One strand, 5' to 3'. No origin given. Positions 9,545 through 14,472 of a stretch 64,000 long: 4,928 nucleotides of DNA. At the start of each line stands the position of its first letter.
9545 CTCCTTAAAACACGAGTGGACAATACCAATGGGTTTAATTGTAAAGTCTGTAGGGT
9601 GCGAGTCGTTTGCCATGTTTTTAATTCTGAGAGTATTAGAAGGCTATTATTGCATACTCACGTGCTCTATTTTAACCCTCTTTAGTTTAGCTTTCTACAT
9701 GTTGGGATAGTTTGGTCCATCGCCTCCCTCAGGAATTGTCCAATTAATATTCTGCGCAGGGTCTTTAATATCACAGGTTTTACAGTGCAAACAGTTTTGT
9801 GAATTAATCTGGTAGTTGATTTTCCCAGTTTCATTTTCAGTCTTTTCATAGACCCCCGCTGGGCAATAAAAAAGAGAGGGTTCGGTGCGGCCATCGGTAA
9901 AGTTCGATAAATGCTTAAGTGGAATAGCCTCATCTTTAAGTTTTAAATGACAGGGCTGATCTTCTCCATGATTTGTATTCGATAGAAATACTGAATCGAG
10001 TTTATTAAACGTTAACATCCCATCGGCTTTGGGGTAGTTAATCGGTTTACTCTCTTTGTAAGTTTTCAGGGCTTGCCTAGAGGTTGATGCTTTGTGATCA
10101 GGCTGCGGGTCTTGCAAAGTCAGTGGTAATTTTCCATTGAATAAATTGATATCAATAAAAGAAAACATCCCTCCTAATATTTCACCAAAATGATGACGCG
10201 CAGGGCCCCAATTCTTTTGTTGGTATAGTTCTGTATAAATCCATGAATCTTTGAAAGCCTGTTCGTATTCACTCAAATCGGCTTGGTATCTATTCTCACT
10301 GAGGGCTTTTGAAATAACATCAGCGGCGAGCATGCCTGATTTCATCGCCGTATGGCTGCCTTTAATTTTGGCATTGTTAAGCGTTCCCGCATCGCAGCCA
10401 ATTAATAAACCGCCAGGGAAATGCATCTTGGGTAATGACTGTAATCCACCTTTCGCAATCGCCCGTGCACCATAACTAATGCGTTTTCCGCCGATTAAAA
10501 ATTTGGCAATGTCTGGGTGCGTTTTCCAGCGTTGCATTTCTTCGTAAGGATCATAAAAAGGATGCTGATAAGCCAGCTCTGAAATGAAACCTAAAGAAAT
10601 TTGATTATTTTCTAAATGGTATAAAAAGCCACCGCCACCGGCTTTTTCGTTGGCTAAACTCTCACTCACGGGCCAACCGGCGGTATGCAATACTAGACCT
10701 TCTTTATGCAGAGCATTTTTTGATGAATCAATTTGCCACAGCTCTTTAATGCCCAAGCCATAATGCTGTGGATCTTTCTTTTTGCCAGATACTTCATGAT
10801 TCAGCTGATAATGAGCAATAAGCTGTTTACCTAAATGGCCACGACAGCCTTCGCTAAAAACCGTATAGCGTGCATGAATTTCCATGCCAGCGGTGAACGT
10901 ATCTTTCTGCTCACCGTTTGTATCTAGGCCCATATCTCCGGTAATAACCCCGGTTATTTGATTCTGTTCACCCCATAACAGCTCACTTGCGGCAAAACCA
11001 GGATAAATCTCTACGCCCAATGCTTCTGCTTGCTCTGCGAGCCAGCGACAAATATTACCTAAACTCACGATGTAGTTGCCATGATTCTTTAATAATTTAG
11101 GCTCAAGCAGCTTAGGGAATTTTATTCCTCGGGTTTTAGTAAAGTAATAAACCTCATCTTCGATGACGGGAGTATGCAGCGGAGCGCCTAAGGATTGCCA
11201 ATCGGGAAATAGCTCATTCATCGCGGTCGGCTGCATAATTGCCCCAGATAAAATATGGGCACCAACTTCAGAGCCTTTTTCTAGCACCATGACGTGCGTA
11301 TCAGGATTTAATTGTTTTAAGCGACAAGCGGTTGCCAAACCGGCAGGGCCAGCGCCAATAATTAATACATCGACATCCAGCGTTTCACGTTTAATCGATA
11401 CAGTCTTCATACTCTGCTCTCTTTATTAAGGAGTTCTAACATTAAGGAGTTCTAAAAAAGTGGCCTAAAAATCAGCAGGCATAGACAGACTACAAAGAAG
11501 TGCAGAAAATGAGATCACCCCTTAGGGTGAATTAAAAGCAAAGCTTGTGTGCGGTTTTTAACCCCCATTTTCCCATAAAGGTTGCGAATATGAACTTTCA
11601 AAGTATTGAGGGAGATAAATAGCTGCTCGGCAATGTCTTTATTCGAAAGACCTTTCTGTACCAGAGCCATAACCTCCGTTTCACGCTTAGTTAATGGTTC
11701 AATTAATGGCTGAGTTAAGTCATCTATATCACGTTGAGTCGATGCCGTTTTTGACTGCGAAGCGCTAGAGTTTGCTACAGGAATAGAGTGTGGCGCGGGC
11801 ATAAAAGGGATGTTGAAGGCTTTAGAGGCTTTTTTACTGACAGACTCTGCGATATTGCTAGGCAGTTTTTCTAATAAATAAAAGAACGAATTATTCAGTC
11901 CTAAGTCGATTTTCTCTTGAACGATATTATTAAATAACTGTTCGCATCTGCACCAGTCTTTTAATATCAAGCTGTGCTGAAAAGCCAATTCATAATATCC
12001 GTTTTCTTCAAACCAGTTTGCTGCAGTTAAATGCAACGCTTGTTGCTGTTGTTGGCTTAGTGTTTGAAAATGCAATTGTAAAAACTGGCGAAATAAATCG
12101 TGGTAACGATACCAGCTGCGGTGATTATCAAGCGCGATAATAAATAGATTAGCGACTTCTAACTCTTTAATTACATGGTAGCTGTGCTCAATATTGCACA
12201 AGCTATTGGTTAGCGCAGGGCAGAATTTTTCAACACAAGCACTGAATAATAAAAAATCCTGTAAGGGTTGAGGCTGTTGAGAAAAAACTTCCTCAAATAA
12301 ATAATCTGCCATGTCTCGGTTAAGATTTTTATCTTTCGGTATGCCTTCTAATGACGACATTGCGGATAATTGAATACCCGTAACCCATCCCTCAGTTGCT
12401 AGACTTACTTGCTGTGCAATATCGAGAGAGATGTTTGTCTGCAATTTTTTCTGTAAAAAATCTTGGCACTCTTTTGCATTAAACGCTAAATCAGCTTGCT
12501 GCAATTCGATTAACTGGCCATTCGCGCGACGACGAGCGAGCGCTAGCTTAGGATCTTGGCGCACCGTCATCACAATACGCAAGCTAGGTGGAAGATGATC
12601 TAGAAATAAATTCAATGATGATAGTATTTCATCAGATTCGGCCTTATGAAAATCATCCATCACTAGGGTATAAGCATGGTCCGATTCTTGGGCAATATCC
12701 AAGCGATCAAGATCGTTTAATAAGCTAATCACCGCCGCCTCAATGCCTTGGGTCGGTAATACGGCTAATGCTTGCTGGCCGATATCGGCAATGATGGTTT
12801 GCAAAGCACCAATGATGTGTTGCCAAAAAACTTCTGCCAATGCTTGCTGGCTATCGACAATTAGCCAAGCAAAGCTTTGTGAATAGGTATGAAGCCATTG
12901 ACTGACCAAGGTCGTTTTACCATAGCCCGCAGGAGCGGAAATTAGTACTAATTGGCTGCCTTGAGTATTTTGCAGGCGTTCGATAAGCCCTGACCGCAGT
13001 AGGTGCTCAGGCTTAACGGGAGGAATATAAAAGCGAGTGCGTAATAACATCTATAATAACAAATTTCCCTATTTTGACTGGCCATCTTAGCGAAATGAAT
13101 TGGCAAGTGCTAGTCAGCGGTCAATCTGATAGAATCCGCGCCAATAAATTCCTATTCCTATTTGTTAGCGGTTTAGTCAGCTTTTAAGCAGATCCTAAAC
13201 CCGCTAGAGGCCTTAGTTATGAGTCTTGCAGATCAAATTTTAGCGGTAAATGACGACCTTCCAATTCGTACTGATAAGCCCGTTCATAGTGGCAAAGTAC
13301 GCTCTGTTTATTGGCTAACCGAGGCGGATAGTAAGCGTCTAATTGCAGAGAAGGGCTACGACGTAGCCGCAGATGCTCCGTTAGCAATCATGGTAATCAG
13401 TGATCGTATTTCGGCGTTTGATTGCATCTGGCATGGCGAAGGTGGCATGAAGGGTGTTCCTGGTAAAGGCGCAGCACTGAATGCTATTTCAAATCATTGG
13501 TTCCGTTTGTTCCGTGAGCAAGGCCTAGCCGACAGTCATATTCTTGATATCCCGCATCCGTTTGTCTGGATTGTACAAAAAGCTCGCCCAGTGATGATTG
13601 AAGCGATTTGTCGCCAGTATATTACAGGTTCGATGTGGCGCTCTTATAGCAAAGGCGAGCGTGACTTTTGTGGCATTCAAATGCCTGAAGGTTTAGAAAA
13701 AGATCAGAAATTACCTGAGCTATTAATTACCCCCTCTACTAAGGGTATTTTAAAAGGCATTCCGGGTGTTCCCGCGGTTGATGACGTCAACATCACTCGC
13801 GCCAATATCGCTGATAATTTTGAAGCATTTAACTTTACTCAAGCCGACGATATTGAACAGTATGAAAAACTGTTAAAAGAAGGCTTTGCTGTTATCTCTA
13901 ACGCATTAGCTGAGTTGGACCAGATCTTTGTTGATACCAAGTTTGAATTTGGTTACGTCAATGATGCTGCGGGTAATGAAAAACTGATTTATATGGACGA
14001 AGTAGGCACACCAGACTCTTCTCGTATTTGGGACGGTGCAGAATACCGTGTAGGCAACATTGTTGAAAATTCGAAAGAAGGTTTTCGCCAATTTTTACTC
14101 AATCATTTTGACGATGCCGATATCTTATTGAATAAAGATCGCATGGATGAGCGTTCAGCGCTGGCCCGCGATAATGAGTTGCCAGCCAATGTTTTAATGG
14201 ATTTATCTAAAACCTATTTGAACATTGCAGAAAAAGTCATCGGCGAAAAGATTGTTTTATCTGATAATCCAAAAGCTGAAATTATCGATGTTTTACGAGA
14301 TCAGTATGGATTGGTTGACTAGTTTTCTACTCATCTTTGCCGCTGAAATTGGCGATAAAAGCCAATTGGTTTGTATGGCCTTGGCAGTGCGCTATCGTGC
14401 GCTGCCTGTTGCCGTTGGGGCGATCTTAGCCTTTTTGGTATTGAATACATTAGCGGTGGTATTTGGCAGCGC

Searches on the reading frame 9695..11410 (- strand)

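Call 52: search_protein_families(library=pfam, proteins=[window:9695-11410:-], max_evalue=0.00001)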
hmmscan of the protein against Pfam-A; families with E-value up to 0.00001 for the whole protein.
window:9695-11410:- (571 aa): 6 families
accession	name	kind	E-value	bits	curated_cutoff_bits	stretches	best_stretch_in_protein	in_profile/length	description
PF05187.19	Fer4_ETF_QO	-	4.5e-41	139.6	24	1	464-568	1-103/104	Electron transfer flavoprotein-ubiquinone oxidoreductase, 4Fe-4S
PF21162.3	ETFQO_UQ-bd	-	1.1e-33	116.1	27.7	1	217-318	1-96/96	ETF-QO, ubiquinone-binding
PF00890.30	FAD_binding_2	-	1.3e-09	38.2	20.4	0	14-53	1-38/414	FAD binding domain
PF01266.30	DAO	-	2.3e-09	37.7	27.9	0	14-52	1-39/353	FAD dependent oxidoreductase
PF13450.12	NAD_binding_8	-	1.6e-07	31.9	21.9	1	17-56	1-38/68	NAD(P)-binding Rossmann-like domain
PF01946.23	Thi4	-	5e-06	26.4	26.2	0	11-57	16-61/235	Thi4 family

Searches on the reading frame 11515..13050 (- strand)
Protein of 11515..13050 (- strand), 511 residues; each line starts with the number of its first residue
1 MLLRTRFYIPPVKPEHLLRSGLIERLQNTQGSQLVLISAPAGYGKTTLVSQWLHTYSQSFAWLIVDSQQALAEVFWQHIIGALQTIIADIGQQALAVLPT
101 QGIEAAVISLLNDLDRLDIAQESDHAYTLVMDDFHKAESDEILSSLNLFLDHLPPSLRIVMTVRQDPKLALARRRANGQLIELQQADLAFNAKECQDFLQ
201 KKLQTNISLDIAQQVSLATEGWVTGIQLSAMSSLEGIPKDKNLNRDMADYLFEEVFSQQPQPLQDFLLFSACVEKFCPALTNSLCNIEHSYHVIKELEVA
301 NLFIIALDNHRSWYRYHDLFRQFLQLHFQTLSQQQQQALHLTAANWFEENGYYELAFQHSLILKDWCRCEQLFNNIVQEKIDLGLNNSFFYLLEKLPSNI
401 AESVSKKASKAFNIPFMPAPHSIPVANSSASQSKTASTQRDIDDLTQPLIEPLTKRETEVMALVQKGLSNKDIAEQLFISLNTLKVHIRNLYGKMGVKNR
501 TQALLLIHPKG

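Call 52: search_protein_families(library=pfam, proteins=[window:11515-13050:-], max_evalue=0.00001)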
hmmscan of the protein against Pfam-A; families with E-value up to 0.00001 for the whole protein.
window:11515-13050:- (511 aa): 2 families
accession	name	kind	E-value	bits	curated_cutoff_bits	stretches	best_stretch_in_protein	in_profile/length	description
PF00196.25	GerE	-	7.8e-21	73.9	23.5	1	452-505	2-55/57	Bacterial regulatory proteins, luxR family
PF13191.12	AAA_16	-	2.9e-08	34.8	32.6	1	23-143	16-152/167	AAA ATPase domain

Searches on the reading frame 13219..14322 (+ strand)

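Call 52: search_protein_families(library=pfam, proteins=[window:13219-14322:+], max_evalue=0.00001)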
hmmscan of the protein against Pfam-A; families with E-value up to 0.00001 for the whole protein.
window:13219-14322:+ (367 aa): 1 family
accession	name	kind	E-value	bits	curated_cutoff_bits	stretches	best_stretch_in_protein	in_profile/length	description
PF01259.24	SAICAR_synt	-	3.5e-38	132.1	20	1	47-295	11-221/233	SAICAR synthetase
